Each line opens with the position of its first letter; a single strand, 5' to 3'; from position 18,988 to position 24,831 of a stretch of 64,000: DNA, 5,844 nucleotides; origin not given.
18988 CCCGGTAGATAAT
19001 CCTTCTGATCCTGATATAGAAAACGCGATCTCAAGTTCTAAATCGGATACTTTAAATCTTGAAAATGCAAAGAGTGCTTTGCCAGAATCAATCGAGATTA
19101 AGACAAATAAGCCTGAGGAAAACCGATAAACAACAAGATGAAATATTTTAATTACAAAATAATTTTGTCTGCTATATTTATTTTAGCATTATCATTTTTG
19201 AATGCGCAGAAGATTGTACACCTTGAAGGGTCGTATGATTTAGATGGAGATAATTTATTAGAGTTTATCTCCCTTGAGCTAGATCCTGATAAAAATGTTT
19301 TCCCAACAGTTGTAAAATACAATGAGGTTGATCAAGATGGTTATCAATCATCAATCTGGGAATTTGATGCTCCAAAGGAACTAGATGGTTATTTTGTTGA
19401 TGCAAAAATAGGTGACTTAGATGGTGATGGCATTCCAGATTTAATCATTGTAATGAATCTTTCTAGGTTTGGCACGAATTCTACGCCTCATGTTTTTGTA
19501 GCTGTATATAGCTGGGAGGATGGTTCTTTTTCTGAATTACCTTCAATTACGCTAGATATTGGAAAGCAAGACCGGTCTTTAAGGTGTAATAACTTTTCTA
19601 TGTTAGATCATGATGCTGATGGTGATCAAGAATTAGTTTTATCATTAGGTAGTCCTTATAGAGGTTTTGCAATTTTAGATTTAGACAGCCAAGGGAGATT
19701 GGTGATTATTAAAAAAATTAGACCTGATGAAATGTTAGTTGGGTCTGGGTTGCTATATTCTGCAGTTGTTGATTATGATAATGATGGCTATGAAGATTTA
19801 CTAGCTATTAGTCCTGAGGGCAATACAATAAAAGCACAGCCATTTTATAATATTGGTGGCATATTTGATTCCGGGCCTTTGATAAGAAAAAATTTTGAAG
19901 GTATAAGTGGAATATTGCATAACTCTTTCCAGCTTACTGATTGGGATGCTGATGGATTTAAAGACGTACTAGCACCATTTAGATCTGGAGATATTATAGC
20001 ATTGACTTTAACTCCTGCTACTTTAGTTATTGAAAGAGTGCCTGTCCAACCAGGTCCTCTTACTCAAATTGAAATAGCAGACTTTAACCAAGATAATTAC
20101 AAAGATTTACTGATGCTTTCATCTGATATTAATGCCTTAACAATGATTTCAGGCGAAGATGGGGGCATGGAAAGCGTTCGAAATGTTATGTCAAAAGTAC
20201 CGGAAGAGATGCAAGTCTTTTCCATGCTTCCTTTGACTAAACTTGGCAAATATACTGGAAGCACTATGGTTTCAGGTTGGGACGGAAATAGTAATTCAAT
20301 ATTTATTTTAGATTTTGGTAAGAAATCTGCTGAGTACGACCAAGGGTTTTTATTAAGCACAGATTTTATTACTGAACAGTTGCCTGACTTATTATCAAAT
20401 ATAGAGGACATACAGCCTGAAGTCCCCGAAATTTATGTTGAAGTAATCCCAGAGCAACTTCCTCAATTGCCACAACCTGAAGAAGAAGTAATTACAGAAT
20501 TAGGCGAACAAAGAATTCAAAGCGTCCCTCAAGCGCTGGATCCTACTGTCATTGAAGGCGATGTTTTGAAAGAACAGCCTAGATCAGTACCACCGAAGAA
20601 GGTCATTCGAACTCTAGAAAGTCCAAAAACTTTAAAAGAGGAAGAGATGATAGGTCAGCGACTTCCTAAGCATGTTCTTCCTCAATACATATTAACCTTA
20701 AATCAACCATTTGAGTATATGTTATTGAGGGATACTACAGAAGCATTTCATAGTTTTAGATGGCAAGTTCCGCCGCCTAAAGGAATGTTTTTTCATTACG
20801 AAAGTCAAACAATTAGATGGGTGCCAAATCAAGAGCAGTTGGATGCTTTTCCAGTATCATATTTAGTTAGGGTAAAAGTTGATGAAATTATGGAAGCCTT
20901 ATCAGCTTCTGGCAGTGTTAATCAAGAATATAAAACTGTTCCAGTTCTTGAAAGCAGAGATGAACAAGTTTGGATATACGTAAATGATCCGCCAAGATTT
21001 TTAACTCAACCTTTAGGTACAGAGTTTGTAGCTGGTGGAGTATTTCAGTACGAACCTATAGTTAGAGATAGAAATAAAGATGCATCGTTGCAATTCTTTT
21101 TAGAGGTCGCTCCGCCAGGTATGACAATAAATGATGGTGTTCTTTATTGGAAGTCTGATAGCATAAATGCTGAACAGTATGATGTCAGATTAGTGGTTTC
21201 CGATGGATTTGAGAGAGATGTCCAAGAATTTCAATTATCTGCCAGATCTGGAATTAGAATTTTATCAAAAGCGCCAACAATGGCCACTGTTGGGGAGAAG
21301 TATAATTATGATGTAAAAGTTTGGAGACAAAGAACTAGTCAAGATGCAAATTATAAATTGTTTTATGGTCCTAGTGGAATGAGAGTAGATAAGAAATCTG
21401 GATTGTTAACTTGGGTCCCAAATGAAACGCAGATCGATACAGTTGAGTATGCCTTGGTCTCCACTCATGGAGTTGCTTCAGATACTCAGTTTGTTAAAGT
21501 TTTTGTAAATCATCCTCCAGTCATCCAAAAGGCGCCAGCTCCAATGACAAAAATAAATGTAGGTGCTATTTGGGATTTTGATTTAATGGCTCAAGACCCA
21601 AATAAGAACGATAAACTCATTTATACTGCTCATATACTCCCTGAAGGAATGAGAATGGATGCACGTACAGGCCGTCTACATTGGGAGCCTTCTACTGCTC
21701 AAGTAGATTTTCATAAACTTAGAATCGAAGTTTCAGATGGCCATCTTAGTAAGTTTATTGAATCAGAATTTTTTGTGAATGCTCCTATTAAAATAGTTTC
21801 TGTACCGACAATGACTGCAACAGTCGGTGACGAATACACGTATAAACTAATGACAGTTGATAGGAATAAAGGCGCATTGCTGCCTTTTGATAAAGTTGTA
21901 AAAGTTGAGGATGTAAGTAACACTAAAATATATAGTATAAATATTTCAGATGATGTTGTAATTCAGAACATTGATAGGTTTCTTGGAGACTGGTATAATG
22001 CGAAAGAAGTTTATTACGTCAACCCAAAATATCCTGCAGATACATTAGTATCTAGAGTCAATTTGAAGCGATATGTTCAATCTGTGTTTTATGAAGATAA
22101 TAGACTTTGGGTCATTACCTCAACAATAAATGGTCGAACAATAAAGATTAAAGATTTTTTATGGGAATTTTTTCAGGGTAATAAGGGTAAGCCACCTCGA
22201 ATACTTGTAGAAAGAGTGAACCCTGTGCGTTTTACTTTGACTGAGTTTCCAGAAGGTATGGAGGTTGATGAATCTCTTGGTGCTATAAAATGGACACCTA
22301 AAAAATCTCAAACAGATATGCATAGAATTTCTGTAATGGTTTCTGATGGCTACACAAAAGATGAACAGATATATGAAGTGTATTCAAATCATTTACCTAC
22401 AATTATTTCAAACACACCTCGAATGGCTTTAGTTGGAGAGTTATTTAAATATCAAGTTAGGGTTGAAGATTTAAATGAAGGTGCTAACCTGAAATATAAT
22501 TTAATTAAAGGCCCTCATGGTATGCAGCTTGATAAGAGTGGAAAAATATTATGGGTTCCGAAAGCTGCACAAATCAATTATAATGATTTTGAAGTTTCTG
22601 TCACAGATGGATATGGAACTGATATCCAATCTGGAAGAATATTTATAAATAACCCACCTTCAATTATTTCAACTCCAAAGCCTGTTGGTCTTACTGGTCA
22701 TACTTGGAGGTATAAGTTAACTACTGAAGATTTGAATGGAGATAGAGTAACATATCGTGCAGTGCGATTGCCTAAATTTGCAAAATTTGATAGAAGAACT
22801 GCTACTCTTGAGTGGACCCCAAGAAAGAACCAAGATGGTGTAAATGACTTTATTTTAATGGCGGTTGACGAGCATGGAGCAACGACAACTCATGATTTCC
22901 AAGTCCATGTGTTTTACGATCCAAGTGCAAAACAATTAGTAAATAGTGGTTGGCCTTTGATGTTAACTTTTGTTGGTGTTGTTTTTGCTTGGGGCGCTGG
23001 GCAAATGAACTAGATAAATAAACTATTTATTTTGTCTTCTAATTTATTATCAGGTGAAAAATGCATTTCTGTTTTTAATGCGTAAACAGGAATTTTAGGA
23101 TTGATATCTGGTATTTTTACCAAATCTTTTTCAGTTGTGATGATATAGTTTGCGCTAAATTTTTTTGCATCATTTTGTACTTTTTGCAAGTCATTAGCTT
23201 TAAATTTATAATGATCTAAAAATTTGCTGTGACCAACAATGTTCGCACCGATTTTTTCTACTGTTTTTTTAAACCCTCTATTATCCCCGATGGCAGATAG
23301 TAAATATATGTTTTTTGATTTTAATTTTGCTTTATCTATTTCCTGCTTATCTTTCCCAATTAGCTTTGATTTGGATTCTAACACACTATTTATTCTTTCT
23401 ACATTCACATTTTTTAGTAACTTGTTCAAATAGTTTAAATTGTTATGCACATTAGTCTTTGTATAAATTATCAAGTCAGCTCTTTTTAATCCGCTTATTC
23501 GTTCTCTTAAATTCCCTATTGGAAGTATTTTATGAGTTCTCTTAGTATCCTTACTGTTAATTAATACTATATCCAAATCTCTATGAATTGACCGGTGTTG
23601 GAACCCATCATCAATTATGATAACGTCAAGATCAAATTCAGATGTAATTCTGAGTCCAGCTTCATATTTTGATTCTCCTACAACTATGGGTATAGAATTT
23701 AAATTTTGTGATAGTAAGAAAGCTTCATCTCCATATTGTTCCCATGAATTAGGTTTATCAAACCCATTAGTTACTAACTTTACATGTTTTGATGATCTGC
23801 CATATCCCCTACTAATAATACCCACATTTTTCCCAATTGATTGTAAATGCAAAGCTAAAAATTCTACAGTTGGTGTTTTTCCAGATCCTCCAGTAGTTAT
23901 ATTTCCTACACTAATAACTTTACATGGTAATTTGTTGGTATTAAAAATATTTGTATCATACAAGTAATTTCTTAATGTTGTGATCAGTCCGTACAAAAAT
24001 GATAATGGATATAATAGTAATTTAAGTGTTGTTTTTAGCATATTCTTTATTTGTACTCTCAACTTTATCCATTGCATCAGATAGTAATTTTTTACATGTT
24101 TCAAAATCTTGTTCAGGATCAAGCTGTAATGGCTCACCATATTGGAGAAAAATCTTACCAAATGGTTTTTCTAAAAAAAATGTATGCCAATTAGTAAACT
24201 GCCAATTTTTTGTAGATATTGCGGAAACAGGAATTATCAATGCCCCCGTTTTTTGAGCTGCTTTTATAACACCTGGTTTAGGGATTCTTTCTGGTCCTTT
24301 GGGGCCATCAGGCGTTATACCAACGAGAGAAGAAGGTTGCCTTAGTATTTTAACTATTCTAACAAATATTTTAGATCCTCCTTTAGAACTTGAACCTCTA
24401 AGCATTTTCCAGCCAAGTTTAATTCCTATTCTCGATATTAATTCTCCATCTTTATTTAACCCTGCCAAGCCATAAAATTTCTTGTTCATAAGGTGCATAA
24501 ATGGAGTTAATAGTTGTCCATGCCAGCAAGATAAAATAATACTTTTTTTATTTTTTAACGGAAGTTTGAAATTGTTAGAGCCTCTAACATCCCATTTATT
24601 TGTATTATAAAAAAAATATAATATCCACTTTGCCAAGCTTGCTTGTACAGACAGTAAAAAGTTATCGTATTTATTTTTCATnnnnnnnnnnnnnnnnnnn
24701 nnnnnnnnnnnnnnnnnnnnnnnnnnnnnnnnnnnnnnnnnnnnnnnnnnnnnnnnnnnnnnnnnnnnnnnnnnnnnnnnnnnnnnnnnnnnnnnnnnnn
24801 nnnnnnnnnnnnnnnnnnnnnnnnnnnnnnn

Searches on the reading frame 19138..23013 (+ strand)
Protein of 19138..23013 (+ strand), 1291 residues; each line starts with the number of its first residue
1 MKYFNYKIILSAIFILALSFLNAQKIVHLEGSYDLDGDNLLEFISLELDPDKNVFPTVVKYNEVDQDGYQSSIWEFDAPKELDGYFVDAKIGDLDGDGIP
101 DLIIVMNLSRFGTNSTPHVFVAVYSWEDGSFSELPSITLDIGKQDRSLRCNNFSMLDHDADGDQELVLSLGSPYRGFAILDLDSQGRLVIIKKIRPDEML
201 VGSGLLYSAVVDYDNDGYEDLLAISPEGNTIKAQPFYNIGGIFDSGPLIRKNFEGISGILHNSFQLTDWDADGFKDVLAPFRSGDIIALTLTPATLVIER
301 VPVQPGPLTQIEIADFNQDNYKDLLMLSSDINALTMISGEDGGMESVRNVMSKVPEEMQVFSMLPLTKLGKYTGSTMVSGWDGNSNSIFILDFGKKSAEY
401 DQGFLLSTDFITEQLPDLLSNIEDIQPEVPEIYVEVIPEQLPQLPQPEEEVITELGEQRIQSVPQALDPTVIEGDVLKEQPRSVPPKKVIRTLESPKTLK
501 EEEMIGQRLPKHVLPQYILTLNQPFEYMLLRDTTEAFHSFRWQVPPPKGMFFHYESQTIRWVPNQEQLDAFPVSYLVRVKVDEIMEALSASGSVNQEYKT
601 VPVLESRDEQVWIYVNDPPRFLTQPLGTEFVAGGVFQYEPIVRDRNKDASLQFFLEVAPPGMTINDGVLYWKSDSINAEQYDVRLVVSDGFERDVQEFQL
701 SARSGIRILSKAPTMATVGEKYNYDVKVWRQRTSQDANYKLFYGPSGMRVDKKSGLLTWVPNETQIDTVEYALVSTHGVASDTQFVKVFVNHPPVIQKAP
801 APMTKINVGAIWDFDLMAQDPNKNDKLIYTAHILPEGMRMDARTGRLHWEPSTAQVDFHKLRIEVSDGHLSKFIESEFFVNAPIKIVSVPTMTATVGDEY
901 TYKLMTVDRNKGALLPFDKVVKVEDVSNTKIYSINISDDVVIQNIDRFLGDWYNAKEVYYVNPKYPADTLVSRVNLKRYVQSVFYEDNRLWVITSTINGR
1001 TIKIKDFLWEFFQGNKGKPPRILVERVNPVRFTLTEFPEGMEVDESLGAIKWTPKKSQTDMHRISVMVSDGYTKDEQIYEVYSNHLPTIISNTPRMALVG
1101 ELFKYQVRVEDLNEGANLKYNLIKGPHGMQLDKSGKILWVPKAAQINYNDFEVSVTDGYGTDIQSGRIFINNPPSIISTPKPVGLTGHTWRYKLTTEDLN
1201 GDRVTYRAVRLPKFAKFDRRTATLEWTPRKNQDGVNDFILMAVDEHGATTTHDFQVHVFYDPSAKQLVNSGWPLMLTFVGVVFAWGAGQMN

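Call 31: search_protein_families(library=pfam, proteins=[window:19138-23013:+], max_evalue=0.00001)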
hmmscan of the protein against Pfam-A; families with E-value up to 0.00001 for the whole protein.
window:19138-23013:+ (1291 aa): 4 families
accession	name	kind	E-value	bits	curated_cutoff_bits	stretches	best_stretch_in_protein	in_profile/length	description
PF05345.18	He_PIG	-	3.2e-38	130.5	24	1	1173-1258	1-95/96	Putative Ig domain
PF13517.12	FG-GAP_3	-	4.7e-14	53.2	26.9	1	93-167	1-60/61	FG-GAP-like repeat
PF17963.7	Big_9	-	8.9e-12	46.2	23.6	0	1193-1256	22-88/89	Bacterial Ig domain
PF24908.1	Ig_SIBA-E_2nd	-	2.5e-08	34.5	27.8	0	802-882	6-88/117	Integrin beta-like protein A-E, second Ig-like domain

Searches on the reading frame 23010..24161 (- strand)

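Call 31: search_protein_families(library=pfam, proteins=[window:23010-24161:-], max_evalue=0.00001)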
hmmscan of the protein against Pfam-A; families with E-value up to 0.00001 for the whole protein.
window:23010-24161:- (383 aa): 1 family
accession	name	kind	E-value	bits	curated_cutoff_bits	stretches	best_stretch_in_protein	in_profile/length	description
PF02606.20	LpxK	-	1e-87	294.8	27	1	47-380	2-325/328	Tetraacyldisaccharide-1-P 4'-kinase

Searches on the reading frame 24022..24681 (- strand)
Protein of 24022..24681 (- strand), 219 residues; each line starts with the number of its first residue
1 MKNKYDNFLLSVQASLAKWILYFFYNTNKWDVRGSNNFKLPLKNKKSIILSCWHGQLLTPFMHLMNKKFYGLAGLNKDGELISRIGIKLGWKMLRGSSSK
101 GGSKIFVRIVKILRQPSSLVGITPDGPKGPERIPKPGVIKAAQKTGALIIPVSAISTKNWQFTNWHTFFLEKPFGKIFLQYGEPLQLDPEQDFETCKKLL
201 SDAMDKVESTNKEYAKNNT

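Call 31: search_protein_families(library=pfam, proteins=[window:24022-24681:-], max_evalue=0.00001)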
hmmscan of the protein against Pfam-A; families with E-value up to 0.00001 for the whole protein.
window:24022-24681:- (219 aa): 1 family
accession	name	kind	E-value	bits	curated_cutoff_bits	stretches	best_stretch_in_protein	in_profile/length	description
PF04028.18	DUF374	-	3.2e-17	62.3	26.8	1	66-130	5-68/69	Domain of unknown function (DUF374)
